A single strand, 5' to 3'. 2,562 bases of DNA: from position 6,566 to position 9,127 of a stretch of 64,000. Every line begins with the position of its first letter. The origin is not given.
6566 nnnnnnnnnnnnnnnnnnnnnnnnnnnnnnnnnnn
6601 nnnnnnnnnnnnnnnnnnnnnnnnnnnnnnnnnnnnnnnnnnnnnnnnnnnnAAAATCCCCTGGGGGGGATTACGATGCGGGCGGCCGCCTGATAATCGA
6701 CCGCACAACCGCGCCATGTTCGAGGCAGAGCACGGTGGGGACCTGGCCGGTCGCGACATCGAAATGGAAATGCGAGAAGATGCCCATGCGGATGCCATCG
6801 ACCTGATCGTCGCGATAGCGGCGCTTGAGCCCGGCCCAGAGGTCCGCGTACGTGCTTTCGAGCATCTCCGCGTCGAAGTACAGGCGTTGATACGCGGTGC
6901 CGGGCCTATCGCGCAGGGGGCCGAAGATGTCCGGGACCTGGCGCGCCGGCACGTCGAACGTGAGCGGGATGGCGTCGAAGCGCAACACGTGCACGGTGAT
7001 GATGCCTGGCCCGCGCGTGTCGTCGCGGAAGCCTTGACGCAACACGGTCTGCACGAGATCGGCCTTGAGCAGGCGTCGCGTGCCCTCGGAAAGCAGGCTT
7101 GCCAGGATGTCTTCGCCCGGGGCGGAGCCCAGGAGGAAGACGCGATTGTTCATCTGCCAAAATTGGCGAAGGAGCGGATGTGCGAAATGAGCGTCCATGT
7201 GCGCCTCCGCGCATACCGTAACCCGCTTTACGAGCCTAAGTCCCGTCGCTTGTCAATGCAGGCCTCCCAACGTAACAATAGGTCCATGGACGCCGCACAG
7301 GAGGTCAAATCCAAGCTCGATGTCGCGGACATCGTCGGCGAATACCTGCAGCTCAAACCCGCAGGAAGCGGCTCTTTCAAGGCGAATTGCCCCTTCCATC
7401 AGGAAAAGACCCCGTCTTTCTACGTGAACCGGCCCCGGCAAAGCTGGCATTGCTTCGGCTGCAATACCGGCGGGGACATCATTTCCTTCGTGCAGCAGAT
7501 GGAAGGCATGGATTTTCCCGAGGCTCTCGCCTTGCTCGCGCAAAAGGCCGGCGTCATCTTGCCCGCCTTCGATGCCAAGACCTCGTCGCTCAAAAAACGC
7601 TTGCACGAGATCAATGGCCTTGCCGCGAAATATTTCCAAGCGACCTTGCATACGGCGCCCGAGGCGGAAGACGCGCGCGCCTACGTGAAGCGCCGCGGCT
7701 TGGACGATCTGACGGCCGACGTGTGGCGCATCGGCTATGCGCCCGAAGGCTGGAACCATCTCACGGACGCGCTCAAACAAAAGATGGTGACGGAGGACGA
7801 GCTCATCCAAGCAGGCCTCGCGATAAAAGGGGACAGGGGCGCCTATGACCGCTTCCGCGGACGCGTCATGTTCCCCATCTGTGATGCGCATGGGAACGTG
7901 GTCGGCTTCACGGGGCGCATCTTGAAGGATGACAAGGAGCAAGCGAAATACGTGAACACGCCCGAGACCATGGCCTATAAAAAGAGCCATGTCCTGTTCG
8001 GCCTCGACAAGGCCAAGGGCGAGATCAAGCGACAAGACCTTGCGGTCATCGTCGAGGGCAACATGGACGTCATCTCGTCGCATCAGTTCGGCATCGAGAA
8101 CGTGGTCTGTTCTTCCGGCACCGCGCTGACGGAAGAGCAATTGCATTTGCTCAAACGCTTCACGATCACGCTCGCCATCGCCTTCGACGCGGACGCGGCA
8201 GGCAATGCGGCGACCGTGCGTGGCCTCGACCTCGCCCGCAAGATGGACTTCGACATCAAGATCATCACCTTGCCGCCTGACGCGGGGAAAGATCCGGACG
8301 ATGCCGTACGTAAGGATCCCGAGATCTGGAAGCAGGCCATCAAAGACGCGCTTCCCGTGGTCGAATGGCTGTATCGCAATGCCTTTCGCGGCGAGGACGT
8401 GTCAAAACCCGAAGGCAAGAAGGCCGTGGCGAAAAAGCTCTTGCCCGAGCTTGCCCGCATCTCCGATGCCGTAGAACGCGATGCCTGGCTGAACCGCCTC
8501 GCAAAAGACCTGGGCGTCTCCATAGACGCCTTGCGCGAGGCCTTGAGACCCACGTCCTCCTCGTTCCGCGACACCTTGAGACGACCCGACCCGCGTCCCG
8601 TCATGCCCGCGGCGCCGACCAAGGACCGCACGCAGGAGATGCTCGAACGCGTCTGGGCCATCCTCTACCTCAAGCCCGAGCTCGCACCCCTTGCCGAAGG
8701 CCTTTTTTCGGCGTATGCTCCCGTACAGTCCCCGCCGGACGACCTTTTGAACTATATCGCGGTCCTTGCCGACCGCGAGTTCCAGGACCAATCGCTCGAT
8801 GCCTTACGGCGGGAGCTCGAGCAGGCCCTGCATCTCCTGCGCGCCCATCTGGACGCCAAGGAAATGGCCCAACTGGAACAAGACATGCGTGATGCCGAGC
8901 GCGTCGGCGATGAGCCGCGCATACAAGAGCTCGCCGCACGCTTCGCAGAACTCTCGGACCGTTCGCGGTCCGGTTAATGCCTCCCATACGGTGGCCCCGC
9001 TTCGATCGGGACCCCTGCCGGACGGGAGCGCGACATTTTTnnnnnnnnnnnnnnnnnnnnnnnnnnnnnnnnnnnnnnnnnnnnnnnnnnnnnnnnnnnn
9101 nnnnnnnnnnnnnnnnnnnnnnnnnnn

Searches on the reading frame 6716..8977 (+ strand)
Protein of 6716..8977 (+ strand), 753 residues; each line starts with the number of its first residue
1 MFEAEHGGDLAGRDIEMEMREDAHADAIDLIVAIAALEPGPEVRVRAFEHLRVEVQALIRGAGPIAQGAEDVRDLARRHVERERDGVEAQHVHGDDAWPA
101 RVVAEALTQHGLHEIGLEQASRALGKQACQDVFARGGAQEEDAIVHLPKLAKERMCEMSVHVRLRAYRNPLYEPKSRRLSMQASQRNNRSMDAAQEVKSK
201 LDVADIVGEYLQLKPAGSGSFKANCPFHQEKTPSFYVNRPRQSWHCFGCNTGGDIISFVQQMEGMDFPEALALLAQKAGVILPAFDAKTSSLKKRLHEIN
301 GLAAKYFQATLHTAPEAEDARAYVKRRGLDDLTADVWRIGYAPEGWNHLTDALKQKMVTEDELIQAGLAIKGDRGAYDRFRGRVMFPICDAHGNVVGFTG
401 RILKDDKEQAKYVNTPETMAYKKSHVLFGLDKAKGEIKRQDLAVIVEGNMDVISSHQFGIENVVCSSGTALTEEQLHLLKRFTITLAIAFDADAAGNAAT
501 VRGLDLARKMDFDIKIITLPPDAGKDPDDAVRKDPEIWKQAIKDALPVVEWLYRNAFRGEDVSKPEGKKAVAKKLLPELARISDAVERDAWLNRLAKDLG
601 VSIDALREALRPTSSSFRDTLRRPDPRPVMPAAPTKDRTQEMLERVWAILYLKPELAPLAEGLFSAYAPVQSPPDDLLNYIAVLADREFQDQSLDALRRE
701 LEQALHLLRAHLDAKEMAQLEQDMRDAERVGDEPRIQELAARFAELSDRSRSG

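Call 77: search_protein_families(library=pfam, proteins=[window:6716-8977:+], max_evalue=0.00001)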
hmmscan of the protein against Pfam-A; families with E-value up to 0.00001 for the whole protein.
window:6716-8977:+ (753 aa): 6 families
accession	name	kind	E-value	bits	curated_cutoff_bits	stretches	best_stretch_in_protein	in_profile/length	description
PF08275.17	DNAG_N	-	4.4e-40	137.2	26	1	306-434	1-128/128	DNA primase catalytic core, N-terminal domain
PF01807.25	Zn_ribbon_DnaG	-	6.5e-30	103.3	24.9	1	193-282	5-93/98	CHC2 zinc finger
PF13155.12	Toprim_2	-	5.7e-21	75.1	22.1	1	444-530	1-87/88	Toprim-like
PF13662.12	Toprim_4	-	1.6e-13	51.1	25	1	442-517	2-84/85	Toprim domain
PF10410.14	DnaB_bind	-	3.2e-11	43.8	20.6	1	550-603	2-55/56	DnaB-helicase binding domain of primase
PF01751.28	Toprim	-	8.1e-10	39.2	23.1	1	444-516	3-93/96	Toprim domain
